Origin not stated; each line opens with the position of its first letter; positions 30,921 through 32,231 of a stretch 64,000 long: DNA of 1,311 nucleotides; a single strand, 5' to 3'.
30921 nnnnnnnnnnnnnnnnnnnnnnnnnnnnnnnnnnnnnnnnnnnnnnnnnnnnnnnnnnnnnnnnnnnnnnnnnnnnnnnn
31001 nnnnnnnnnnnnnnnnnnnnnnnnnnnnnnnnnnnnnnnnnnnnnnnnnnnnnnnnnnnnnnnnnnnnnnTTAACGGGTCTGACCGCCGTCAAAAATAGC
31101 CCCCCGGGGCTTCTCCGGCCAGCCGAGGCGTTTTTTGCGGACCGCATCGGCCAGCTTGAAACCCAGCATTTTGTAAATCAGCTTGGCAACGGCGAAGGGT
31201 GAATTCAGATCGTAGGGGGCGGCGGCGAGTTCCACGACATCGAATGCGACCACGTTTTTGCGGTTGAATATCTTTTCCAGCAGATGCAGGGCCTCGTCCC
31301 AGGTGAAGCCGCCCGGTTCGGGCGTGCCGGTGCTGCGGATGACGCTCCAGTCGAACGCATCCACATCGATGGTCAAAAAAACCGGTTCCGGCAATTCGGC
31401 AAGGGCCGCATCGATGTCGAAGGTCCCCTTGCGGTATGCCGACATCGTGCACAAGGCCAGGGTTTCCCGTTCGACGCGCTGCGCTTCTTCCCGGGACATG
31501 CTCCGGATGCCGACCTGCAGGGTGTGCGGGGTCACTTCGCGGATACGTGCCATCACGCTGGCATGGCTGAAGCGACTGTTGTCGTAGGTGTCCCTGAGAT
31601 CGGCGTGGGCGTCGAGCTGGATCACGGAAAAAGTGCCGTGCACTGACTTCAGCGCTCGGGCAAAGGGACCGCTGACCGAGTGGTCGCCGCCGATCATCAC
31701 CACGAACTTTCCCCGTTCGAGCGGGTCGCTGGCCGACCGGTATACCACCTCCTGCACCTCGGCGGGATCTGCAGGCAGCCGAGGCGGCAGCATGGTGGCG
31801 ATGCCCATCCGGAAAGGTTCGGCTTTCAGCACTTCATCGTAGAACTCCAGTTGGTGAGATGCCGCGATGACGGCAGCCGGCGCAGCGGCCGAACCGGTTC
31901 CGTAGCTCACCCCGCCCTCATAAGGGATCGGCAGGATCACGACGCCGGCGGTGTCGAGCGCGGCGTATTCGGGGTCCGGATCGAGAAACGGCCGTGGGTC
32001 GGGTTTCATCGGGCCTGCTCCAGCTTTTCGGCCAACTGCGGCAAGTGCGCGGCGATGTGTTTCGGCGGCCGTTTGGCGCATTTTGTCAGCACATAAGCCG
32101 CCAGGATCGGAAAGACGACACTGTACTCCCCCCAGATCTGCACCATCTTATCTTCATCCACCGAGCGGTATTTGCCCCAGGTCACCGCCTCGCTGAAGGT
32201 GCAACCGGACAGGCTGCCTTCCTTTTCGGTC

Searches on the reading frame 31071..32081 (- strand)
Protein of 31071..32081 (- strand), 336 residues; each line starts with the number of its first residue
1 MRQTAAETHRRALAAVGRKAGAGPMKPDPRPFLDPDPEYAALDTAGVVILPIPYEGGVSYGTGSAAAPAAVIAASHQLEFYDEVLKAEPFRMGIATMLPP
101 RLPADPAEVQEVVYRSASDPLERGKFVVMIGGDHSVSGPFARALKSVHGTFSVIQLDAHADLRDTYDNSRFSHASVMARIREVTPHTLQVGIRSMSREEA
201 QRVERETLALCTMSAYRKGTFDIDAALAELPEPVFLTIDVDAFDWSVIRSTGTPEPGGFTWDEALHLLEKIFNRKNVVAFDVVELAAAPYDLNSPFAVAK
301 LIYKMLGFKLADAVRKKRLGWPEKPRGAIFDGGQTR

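Call 15: search_protein_families(library=ncbifam, proteins=[window:31071-32081:-], max_evalue=0.00001)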
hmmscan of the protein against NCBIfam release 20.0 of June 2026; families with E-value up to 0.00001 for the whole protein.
window:31071-32081:- (336 aa): 4 families
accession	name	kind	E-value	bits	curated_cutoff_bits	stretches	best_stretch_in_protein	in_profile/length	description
TIGR01230.1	agmatinase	equivalog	2.2e-59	201.3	174.3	1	42-307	10-274/275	agmatinase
NF002564.0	PRK02190.1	subfamily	3e-33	115.3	302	1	42-309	30-301/307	agmatinase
TIGR01229.1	rocF_arginase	equivalog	6.8e-22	78.2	227.6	2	183-285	164-271/300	arginase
TIGR01227.1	hutG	equivalog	9.8e-18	64.4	229.15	1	43-292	33-290/307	formimidoylglutamase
